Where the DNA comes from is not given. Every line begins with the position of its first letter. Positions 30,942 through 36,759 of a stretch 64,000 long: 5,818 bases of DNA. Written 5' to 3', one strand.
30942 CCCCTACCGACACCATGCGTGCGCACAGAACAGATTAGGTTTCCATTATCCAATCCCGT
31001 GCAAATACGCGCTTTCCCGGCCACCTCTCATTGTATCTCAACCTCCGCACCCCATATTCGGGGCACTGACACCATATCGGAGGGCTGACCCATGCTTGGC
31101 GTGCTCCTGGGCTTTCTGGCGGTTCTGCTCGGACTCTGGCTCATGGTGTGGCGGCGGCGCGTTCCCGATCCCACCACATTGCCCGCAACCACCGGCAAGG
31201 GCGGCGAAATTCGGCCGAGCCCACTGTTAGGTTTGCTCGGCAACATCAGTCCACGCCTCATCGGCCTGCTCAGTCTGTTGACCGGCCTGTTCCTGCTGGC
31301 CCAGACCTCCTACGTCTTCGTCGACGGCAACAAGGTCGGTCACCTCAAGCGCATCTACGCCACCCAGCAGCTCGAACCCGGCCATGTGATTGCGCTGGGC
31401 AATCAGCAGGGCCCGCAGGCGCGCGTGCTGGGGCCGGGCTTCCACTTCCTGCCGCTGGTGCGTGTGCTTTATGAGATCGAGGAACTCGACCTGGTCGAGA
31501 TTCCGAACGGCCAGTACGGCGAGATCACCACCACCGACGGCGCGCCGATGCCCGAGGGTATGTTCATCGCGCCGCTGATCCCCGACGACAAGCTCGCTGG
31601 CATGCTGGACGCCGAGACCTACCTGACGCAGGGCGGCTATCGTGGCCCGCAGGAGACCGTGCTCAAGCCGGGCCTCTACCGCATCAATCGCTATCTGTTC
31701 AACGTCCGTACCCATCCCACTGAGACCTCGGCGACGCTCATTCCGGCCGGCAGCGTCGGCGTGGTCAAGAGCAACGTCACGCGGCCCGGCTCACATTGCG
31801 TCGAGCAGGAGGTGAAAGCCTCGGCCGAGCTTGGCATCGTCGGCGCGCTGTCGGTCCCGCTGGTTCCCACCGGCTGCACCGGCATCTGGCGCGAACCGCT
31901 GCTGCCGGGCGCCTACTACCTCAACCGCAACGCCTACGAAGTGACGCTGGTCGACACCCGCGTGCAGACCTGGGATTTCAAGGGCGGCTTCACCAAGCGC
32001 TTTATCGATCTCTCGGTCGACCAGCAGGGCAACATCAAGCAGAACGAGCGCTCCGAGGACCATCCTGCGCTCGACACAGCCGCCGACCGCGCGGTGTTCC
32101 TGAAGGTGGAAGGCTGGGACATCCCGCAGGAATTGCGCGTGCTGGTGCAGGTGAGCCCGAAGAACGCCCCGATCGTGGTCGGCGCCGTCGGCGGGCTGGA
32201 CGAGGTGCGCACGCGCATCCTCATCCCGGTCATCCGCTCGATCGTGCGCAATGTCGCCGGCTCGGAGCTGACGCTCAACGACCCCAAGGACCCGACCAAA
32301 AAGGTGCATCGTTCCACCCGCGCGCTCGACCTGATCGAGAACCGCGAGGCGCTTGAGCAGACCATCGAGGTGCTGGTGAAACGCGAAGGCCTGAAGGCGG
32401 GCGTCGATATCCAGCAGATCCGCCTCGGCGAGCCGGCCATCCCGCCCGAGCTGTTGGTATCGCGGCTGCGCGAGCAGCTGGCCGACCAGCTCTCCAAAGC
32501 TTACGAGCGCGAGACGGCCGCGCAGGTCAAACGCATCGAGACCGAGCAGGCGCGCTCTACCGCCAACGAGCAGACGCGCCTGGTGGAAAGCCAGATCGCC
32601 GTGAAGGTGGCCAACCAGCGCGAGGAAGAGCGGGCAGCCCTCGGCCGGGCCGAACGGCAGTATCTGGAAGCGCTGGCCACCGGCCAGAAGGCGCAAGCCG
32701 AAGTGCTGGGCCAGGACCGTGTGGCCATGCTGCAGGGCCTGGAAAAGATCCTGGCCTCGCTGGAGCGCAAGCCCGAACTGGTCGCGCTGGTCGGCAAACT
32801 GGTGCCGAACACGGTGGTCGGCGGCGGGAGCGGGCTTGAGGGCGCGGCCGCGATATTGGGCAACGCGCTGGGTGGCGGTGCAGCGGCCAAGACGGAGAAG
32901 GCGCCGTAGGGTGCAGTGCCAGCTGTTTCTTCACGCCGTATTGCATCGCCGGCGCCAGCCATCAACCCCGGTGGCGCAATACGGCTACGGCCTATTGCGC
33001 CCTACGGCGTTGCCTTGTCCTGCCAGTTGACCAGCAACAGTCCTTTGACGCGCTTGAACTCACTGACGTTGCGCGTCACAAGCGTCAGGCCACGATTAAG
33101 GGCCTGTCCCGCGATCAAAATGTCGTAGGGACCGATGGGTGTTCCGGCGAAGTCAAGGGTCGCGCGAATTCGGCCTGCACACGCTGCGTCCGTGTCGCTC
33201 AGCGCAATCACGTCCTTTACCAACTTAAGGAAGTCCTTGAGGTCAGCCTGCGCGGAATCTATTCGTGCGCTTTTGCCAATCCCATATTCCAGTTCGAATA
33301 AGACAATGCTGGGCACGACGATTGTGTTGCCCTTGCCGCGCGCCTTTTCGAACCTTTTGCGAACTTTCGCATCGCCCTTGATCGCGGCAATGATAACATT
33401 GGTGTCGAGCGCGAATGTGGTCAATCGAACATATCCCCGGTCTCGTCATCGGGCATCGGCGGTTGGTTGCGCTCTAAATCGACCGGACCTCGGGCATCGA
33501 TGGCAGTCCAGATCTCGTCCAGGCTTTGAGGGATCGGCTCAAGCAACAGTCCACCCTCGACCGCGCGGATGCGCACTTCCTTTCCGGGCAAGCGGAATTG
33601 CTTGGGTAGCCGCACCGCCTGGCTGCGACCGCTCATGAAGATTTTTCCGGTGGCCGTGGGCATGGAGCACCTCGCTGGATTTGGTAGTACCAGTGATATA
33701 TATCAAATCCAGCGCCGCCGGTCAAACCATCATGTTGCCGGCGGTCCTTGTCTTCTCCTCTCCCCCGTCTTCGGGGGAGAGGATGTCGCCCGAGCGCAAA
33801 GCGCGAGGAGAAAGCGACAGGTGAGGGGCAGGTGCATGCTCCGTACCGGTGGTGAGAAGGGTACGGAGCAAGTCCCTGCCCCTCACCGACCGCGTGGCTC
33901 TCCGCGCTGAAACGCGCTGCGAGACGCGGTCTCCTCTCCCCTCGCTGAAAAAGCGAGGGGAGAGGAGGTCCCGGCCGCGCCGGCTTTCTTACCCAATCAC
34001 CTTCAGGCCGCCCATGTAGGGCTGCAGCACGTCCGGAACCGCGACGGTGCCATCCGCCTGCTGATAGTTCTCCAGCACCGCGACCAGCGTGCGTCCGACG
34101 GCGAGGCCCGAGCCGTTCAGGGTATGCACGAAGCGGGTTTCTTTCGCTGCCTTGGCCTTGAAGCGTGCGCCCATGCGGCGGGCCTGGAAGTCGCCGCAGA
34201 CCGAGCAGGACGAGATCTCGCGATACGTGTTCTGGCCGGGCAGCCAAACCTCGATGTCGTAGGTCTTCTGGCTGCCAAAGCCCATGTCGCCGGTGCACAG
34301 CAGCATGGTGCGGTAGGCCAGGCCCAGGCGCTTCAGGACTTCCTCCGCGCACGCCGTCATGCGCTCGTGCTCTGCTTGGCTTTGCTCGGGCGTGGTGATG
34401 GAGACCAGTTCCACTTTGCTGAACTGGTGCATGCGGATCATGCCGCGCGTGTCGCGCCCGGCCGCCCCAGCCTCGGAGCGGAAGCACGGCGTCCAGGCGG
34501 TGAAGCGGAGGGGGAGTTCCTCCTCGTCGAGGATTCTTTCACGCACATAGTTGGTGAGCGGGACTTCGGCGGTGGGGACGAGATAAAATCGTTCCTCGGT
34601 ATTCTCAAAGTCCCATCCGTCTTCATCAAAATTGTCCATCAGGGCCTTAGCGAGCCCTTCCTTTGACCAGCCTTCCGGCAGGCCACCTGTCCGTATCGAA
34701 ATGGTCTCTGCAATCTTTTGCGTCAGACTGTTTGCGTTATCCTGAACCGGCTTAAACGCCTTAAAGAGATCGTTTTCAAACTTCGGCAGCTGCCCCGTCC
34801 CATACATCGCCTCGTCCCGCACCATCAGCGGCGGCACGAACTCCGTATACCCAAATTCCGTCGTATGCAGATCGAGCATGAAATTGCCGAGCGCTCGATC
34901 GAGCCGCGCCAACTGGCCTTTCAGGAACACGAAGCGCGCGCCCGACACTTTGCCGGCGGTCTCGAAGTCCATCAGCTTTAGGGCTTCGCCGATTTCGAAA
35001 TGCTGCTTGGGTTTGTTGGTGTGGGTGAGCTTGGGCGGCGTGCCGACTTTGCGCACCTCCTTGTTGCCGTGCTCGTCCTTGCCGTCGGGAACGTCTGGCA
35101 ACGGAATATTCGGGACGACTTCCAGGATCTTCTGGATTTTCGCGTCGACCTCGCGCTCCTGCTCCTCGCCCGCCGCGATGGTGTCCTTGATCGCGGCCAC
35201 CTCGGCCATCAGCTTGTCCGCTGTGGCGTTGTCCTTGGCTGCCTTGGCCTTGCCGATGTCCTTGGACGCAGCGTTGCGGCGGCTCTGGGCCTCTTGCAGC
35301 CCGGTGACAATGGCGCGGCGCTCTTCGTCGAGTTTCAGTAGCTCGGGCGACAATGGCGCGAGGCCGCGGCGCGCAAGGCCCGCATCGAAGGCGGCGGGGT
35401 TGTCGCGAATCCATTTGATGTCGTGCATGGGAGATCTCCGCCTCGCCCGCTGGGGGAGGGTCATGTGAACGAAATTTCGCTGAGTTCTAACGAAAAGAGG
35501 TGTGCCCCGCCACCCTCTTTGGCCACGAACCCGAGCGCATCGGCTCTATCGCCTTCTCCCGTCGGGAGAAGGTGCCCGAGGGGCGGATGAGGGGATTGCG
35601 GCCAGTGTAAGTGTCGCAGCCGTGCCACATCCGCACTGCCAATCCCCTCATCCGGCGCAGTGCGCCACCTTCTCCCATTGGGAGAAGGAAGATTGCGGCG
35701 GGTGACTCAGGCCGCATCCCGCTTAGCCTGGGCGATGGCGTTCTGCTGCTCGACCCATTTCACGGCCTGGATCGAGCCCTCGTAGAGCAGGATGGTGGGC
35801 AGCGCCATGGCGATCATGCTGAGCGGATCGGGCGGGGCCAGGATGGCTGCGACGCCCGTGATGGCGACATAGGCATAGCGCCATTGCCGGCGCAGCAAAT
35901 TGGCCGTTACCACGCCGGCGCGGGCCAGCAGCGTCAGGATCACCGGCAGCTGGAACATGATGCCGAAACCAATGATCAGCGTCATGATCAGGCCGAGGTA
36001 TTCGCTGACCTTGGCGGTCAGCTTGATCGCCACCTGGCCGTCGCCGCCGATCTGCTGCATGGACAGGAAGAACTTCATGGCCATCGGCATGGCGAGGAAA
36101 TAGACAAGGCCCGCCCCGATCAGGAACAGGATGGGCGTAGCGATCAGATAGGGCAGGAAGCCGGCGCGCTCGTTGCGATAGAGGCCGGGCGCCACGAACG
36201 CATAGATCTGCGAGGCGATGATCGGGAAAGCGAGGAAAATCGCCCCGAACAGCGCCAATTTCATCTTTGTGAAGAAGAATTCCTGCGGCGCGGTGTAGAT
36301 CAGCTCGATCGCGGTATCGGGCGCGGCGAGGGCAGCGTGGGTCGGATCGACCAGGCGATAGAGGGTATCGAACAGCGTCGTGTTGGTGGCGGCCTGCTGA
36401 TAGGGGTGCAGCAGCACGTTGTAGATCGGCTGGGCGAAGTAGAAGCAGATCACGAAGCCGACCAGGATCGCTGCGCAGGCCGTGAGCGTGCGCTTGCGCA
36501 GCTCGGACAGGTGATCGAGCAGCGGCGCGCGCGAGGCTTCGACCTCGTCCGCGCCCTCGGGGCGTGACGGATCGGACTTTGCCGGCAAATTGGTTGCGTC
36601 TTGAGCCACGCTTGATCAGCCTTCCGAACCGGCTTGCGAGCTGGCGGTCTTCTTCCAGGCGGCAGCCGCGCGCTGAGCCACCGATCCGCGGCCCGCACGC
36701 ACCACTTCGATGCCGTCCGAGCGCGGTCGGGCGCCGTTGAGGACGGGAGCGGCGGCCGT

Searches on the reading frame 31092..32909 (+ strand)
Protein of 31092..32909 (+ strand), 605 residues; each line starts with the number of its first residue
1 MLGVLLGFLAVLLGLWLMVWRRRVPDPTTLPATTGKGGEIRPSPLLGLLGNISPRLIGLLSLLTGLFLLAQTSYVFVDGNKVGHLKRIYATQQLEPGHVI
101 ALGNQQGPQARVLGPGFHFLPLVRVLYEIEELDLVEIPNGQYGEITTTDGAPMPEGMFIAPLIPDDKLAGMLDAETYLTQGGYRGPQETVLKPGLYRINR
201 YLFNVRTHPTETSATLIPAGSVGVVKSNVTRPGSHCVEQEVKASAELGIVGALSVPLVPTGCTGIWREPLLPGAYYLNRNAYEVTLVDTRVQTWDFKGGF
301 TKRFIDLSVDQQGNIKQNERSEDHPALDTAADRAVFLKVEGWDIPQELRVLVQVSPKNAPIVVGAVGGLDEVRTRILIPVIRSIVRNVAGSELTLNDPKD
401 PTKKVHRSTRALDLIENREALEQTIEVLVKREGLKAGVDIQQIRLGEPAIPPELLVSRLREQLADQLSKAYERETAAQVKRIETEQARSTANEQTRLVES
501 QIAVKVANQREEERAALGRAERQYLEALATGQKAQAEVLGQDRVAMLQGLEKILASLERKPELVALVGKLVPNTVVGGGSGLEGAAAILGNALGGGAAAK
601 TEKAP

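Call 24: search_protein_families(library=pfam, proteins=[window:31092-32909:+], max_evalue=0.00001)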
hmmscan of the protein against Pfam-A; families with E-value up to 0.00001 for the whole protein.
window:31092-32909:+ (605 aa): 1 family
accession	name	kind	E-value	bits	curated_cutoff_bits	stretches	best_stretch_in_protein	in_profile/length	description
PF01145.31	Band_7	-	4.6e-10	40.3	23.6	1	268-474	19-166/176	SPFH domain / Band 7 family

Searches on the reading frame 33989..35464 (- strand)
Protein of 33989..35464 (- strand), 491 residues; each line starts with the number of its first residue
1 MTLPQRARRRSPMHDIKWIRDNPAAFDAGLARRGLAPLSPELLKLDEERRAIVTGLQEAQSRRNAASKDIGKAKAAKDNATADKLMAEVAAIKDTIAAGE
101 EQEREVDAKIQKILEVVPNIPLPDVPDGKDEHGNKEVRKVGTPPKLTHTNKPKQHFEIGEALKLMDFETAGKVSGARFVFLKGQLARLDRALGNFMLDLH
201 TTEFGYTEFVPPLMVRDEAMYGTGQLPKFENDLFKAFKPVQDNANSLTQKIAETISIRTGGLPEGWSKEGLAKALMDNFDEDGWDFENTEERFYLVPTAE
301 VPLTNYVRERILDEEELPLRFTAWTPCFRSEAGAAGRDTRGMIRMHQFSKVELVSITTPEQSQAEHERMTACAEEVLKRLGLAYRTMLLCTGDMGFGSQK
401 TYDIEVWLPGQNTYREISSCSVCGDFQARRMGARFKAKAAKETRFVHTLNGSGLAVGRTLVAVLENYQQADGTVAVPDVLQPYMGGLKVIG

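Call 24: search_protein_families(library=pfam, proteins=[window:33989-35464:-], max_evalue=0.00001)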
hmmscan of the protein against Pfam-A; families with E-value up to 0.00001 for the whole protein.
window:33989-35464:- (491 aa): 2 families
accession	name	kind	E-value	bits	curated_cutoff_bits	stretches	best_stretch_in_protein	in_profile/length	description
PF00587.30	tRNA-synt_2b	-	1.1e-43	149.8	29.3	1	288-467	5-179/179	tRNA synthetase class II core domain (G, H, P, S and T)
PF02403.27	Seryl_tRNA_N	-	8.9e-29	100.3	28.2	1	13-121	1-108/108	Seryl-tRNA synthetase N-terminal domain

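Call 69: find_homologous_proteins(query=window:33989-35461:-, max_evalue=1e-100)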
Query window:33989-35461:- (490 aa): 7997 proteins with E <= 1e-100 among 8000 candidates; the best 120 are listed.
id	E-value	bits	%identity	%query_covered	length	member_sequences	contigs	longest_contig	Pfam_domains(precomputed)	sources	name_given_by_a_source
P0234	0.0e+0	1087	100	98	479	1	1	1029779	PF00587.31,PF02403.28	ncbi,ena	-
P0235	2.0e-247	839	80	98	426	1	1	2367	PF00587.31,PF02403.28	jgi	jgi:seryl-tRNA synthetase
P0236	1.3e-245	833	79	98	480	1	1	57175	PF00587.31,PF02403.28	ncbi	-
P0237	4.2e-243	825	79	98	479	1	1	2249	PF00587.31,PF02403.28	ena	-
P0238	1.5e-239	814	77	98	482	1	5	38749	PF00587.31,PF02403.28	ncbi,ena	-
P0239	4.3e-234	796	75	98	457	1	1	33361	PF00587.31,PF02403.28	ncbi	-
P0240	2.8e-233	793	77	98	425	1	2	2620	PF00587.31,PF02403.28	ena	-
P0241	6.8e-233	792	75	98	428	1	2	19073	PF00587.31,PF02403.28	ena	-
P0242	1.8e-228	777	73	98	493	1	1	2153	PF00587.31,PF02403.28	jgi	jgi:seryl-tRNA synthetase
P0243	1.5e-221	754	72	98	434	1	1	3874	PF00587.31,PF02403.28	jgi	jgi:seryl-tRNA synthetase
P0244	4.3e-219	746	68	98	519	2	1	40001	PF00587.31,PF02403.28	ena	-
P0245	2.0e-217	741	71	98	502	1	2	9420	PF00587.31,PF02403.28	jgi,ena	-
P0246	7.4e-216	735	71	98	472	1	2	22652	PF00587.31,PF02403.28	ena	-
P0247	3.3e-212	723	70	98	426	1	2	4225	PF00587.31,PF02403.28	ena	-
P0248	4.9e-212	723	70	98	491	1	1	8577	PF00587.31,PF02403.28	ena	-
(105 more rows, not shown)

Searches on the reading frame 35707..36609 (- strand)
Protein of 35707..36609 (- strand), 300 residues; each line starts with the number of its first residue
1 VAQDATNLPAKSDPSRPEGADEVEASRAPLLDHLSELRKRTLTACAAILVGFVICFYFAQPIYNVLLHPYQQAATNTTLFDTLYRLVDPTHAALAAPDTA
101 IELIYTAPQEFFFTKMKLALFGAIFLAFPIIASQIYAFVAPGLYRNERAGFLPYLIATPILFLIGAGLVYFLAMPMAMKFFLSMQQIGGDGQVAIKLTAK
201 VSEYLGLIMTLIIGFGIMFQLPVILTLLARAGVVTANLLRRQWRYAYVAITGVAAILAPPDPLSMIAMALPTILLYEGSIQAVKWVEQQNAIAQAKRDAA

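Call 24: search_protein_families(library=pfam, proteins=[window:35707-36609:-], max_evalue=0.00001)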
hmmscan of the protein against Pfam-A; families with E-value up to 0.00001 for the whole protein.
window:35707-36609:- (300 aa): 1 family
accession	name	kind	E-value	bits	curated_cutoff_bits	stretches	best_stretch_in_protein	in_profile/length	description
PF00902.23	TatC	-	1.6e-68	231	25.1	1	32-271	1-208/208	Sec-independent protein translocase protein (TatC)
